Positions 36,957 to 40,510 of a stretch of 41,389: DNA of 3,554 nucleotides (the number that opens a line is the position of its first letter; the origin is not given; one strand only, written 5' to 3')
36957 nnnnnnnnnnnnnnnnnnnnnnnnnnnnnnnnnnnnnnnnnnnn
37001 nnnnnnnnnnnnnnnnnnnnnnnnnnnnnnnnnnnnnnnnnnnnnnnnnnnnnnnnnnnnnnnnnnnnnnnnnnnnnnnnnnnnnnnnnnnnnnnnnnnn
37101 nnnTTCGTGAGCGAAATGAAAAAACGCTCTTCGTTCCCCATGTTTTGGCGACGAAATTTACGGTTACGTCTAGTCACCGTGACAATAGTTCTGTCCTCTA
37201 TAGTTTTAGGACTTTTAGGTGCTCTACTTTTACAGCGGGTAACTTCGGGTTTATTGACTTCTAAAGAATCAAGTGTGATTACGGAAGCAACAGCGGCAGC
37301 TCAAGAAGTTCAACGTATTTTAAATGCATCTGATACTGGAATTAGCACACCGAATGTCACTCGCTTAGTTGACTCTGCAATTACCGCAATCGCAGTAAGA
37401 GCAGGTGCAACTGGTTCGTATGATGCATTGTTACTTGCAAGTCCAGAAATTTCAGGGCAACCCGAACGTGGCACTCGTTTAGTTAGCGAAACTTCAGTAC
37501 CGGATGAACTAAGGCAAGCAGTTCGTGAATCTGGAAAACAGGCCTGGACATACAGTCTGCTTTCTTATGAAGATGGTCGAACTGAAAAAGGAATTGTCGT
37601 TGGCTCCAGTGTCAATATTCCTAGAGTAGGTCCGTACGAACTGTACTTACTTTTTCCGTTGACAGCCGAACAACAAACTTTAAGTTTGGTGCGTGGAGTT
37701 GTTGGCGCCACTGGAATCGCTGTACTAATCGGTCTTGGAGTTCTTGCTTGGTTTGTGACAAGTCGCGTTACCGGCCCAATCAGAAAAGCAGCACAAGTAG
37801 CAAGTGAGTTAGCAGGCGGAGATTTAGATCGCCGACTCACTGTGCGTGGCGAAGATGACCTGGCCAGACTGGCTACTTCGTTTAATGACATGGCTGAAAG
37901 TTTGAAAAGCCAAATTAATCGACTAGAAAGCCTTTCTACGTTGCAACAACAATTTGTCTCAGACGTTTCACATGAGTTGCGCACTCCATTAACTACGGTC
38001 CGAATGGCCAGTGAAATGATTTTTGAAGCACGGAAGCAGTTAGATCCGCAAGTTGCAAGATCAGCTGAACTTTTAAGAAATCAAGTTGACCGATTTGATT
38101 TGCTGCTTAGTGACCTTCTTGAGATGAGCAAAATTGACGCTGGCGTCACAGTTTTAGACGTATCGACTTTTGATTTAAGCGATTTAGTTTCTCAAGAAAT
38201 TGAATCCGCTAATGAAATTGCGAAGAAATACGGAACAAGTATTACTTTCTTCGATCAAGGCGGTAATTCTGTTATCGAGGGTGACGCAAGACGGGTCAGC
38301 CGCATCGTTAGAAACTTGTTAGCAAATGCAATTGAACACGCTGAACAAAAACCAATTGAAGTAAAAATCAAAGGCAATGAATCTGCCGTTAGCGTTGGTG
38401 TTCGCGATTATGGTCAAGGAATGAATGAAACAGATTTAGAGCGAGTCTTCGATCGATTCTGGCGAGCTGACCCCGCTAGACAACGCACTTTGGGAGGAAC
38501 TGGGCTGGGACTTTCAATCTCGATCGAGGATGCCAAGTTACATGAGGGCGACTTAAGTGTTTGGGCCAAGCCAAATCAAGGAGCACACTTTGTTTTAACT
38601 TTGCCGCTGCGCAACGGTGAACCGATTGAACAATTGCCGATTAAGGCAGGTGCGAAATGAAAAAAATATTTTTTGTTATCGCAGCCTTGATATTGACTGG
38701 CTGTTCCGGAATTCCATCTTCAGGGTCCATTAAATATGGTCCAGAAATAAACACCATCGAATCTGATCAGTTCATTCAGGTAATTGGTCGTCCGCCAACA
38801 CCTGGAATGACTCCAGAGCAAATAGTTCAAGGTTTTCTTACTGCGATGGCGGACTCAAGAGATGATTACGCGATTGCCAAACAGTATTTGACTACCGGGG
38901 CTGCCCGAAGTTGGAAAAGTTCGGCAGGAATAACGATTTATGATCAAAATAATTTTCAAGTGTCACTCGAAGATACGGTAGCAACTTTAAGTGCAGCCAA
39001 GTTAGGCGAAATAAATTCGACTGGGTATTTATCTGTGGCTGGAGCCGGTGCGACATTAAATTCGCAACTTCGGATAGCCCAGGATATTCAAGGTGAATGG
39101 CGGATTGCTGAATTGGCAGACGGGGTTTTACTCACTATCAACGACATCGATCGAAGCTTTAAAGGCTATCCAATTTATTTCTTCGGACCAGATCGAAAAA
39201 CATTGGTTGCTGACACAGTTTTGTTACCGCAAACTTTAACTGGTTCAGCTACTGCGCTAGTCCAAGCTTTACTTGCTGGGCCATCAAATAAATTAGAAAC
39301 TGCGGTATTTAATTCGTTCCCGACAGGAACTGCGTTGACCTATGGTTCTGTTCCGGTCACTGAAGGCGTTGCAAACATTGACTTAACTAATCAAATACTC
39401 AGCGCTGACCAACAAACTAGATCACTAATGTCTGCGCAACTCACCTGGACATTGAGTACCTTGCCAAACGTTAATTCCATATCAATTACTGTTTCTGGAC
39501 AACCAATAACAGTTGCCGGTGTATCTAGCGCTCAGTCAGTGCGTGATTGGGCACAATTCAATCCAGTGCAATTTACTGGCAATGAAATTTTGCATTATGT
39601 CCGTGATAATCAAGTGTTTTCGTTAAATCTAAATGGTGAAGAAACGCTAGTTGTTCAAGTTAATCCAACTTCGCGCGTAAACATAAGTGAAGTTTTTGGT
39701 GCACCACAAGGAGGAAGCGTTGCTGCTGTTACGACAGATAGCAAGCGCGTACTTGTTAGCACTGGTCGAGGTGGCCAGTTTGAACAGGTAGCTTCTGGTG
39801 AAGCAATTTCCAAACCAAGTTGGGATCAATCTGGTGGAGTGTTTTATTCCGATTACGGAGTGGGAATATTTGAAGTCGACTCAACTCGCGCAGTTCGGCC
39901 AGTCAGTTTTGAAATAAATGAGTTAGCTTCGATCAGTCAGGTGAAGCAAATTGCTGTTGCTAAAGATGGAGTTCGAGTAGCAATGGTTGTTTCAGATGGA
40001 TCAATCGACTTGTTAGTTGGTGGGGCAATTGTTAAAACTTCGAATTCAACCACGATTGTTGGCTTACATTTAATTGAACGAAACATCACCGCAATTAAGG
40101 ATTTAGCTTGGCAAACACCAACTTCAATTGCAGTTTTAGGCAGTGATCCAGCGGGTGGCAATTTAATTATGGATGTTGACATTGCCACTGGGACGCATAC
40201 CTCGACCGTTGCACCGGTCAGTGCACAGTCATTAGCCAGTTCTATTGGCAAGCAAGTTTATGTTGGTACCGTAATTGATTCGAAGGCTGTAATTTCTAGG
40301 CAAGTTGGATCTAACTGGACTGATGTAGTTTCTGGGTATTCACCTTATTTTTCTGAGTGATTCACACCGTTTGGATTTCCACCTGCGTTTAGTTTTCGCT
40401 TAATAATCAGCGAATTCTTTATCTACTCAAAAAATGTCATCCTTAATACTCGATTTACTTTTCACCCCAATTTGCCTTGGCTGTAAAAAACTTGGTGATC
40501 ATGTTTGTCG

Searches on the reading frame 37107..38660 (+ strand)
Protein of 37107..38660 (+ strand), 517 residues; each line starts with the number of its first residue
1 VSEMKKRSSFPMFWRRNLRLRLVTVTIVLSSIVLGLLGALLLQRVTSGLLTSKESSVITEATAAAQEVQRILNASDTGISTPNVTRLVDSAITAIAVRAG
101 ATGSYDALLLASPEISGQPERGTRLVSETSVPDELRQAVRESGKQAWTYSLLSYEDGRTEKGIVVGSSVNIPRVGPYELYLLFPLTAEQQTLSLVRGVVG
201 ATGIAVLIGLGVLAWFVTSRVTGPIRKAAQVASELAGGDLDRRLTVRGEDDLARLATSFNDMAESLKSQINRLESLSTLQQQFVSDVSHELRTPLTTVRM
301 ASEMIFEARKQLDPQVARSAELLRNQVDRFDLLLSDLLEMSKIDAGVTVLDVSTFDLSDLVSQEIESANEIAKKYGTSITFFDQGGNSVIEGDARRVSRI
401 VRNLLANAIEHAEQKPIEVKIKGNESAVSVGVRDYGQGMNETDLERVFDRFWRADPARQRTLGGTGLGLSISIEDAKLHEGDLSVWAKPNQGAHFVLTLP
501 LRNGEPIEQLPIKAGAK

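Call 8: search_protein_families(library=pfam, proteins=[window:37107-38660:+])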
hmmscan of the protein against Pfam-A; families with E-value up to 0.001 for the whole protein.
window:37107-38660:+ (517 aa): 5 families
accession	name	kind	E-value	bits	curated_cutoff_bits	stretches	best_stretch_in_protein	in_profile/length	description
PF02518.31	HATPase_c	-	4e-25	88.8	26.4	1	392-502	1-110/111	Histidine kinase-, DNA gyrase B-, and HSP90-like ATPase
PF00512.31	HisKA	-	1.9e-17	63.5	26.9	1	280-346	2-66/66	His Kinase A (phospho-acceptor) domain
PF00672.30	HAMP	-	6.3e-15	55.7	25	1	216-267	1-52/53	HAMP domain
PF13589.12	HATPase_c_3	-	0.00014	22.4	25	1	400-470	6-78/137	Histidine kinase-, DNA gyrase B-, and HSP90-like ATPase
PF13581.12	HATPase_c_2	-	0.00014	22.3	27.4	1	393-469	28-104/127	Histidine kinase-like ATPase domain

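Call 10: search_protein_families(library=ncbifam, proteins=[window:37107-38660:+])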
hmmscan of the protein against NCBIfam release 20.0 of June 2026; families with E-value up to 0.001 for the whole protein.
window:37107-38660:+ (517 aa): 89 families (the best 25 are shown)
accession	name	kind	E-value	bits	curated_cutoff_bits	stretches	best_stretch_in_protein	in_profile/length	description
NF040691.1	MtrAB_MtrB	equivalog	1.8e-181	604.6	450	1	14-513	1-504/507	MtrAB system histidine kinase MtrB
NF033092.0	HK_WalK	equivalog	2.9e-60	204.5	725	2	279-501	371-594/594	cell wall metabolism sensor histidine kinase WalK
NF046044.1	PnpS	equivalog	9.7e-56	189.4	400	1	270-500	160-390/390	two-component system histidine kinase PnpS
NF007007.0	PRK09470.1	equivalog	6.9e-47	160.4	486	1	177-502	147-460/463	envelope stress sensor histidine kinase CpxA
TIGR02966.1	phoR_proteo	equivalog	1e-46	159.5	334.2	1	269-498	103-332/333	phosphate regulon sensor histidine kinase PhoR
TIGR01386.1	cztS_silS_copS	subfamily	3.1e-46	158.3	292.55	1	176-500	143-457/457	heavy metal sensor histidine kinase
NF012163.2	BaeS_SmeS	equivalog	9.9e-46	156.6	500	1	208-500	175-457/457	sensor histidine kinase efflux regulator BaeS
NF041735.1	hist_kin_RppB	equivalog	1.6e-41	142.5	400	1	280-500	216-438/438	two-component system sensor histidine kinase RppB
NF045900.1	HisKinCpxALeg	equivalog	1.4e-40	139.4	800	1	204-500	160-450/451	two-component system sensor histidine kinase CpxA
TIGR02956.1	TMAO_torS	equivalog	5.1e-40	137.4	676.5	1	281-509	465-690/967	TMAO reductase system sensor histidine kinase/response regulator TorS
NF007898.0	PRK10604.1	equivalog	8.9e-40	137.1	478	1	204-503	145-425/433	two-component system sensor histidine kinase RstB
NF007837.0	PRK10549.1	equivalog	1.1e-39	136.4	603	1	210-503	176-460/466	envelope stress sensor histidine kinase BaeS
NF041210.1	his_kin_PieS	equivalog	9e-39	133.7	850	1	221-501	191-470/474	two component system sensor histidine kinase PieS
NF047874.1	MASE3_PAS_HK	subfamily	1.6e-38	133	560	1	262-503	380-627/655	MASE3 domain-containing sensor histidine kinase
NF007345.0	PRK09835.1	subfamily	2e-36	125.6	423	1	201-501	191-480/482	Cu(+)/Ag(+) sensor histidine kinase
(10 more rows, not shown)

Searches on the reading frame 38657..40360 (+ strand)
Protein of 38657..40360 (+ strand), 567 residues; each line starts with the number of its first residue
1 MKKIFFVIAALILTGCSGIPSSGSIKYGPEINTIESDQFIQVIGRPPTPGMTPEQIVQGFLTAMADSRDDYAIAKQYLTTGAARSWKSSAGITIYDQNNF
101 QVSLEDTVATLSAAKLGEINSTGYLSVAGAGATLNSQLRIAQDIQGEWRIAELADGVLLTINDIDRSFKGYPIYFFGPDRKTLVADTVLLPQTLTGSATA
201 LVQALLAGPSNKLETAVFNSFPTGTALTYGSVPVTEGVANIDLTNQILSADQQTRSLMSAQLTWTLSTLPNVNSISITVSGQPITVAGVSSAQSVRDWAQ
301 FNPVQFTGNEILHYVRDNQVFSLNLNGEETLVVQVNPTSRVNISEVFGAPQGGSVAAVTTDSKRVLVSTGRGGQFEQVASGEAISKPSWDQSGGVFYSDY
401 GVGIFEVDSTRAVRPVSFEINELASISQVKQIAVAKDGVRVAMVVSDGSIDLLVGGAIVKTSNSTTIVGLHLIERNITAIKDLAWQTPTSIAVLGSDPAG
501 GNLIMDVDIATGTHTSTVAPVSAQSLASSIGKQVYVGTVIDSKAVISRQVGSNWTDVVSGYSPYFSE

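Call 8: search_protein_families(library=pfam, proteins=[window:38657-40360:+])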
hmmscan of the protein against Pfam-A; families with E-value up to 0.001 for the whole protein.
window:38657-40360:+ (567 aa): 2 families
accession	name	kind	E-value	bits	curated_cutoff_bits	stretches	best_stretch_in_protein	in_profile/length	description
PF10647.15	Gmad1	-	1.4e-21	77.9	20.5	1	341-563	23-248/251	Lipoprotein LpqB beta-propeller domain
PF10646.14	Germane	-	1.1e-16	62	23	1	172-284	1-116/117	Sporulation and spore germination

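Call 10: search_protein_families(library=ncbifam, proteins=[window:38657-40360:+])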
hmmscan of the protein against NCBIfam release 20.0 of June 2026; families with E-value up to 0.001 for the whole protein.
window:38657-40360:+ (567 aa): 3 families
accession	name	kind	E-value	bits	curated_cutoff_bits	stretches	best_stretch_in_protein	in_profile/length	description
NF010141.1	PRK13616.1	equivalog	6.3e-62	209.9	602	1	5-547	7-556/584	MtrAB system accessory lipoprotein LpqB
NF010139.1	PRK13614.1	equivalog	1.5e-53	182.2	802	1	5-494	12-501/572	lipoprotein LpqB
NF010140.0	PRK13615.1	equivalog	7.4e-49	166.8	881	1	9-557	10-546/557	lipoprotein LpqB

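Call 11: find_related_loci(query=window:38657-40360:+, collection=genome_contigs, flank=4000)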
Query window:38657-40360:+ (567 aa) in genome_contigs; peptide patterns used: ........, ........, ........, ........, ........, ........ (x = any residue, [..] = any of these).
322 stretches matched a pattern, but none encodes a relative of the query by tblastn (E <= 1e-3).
